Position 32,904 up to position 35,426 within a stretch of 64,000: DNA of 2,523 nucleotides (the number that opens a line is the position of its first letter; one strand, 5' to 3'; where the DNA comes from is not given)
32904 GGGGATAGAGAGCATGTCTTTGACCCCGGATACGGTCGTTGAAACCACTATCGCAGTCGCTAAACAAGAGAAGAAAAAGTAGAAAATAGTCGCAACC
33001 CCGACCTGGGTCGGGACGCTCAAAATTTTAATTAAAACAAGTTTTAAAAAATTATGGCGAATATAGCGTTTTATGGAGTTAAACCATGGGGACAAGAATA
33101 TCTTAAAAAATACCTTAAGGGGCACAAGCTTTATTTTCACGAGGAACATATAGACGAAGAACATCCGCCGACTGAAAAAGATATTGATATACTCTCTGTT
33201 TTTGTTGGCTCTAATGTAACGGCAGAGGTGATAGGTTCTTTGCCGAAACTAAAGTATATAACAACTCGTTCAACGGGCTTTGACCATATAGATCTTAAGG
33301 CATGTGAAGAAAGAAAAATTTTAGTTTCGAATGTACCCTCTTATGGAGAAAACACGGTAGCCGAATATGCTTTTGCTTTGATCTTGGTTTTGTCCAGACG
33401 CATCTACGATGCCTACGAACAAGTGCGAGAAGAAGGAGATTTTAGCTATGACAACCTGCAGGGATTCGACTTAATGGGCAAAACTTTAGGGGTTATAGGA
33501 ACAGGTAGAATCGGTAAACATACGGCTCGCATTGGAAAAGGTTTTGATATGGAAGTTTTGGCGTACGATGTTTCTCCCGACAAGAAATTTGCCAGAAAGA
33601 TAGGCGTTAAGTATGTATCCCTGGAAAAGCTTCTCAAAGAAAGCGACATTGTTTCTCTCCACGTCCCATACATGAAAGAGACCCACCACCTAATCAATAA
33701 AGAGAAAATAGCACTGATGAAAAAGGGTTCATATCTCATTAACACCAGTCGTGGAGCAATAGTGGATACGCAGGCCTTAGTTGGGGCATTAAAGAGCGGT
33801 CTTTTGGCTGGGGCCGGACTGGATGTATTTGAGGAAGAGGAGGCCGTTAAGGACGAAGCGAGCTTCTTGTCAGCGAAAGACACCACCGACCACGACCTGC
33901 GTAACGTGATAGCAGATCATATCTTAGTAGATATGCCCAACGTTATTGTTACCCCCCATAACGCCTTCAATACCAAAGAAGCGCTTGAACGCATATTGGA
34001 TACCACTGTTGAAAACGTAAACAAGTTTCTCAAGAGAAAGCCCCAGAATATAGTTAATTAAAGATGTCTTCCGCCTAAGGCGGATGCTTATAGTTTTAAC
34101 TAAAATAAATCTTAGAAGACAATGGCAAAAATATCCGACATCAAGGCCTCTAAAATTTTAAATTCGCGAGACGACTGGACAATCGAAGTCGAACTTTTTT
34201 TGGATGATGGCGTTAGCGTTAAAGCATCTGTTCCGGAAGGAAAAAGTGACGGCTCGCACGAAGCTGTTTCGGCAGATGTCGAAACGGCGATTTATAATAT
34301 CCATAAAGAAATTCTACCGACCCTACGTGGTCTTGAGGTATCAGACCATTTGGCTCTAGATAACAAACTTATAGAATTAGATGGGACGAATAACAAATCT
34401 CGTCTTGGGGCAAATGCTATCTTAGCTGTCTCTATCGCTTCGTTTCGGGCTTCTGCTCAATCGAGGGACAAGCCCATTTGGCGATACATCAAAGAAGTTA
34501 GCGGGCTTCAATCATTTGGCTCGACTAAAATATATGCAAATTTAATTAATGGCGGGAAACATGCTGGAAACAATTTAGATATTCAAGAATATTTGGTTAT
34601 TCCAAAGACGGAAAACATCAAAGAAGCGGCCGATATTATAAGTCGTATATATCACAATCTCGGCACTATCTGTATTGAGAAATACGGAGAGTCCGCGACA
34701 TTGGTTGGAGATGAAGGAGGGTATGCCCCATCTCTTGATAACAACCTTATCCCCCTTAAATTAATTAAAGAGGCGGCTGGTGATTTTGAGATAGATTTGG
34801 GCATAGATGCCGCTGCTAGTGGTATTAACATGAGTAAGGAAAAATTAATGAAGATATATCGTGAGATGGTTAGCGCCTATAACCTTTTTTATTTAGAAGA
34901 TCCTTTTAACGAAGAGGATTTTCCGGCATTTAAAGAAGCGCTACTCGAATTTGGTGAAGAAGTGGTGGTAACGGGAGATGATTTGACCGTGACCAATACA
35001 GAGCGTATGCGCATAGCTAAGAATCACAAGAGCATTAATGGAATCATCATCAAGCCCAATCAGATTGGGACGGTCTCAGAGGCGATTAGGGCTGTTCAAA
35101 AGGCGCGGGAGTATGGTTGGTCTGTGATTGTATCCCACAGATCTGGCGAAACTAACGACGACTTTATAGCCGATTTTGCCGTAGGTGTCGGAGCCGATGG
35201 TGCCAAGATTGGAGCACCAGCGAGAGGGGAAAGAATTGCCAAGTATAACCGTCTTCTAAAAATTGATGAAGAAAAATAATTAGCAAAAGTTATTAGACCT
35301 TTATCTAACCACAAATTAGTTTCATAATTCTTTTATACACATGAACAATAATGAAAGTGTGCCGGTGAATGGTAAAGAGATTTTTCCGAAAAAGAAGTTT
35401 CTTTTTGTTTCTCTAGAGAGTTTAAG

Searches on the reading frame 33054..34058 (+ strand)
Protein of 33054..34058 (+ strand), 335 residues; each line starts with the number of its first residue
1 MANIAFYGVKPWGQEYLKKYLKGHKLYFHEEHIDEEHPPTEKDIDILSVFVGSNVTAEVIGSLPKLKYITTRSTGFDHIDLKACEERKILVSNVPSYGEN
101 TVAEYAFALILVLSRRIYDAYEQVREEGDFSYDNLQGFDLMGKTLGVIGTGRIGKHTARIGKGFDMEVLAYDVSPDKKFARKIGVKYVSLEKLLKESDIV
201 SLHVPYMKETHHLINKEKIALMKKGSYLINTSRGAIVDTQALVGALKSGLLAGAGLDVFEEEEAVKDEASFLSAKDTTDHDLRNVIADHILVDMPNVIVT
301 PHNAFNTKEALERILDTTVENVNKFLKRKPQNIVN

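Call 74: search_protein_families(library=pfam, proteins=[window:33054-34058:+], max_evalue=0.001)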
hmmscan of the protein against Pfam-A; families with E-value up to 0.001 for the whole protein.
window:33054-34058:+ (335 aa): 5 families
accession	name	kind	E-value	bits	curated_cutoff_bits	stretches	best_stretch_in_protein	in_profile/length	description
PF02826.25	2-Hacid_dh_C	-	1.1e-60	204.4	25.1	1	107-304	1-178/178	D-isomer specific 2-hydroxyacid dehydrogenase, NAD binding domain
PF00389.36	2-Hacid_dh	-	6.7e-32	110.4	24.6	1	9-335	7-134/134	D-isomer specific 2-hydroxyacid dehydrogenase, catalytic domain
PF03446.21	NAD_binding_2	-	7e-07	29.8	21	1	145-247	2-108/161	NAD binding domain of 6-phosphogluconate dehydrogenase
PF01262.27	AlaDh_PNT_C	-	8.5e-05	22.5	23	1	147-230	33-127/214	Alanine dehydrogenase/PNT, C-terminal domain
PF07991.19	KARI_N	-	0.00032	20.8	20.6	1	140-229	2-92/165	Acetohydroxy acid isomeroreductase, NADPH-binding domain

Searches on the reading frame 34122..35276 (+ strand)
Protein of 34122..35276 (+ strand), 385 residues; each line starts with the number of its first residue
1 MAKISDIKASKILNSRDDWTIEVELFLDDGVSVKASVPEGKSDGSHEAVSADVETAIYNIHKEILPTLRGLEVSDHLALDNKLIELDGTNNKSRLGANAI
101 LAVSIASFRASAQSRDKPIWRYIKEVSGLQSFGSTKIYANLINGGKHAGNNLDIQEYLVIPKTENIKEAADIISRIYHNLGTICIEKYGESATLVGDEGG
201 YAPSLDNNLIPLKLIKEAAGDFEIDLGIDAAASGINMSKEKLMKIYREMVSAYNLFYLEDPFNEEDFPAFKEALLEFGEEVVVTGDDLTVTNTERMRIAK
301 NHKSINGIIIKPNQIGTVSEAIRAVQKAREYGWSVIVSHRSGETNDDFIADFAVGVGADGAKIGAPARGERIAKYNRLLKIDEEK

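Call 74: search_protein_families(library=pfam, proteins=[window:34122-35276:+], max_evalue=0.001)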
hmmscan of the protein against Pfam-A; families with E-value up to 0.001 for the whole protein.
window:34122-35276:+ (385 aa): 3 families
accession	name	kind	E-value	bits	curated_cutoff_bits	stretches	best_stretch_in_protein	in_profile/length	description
PF00113.28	Enolase_C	-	1.7e-74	251.3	21.5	2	237-384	133-280/296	Enolase, C-terminal TIM barrel domain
PF03952.21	Enolase_N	-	3.2e-33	115.1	35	1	4-123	1-131/131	Enolase, N-terminal domain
PF13378.12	MR_MLE_C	-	1.3e-06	28.8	29.4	1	204-338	26-153/219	Enolase C-terminal domain-like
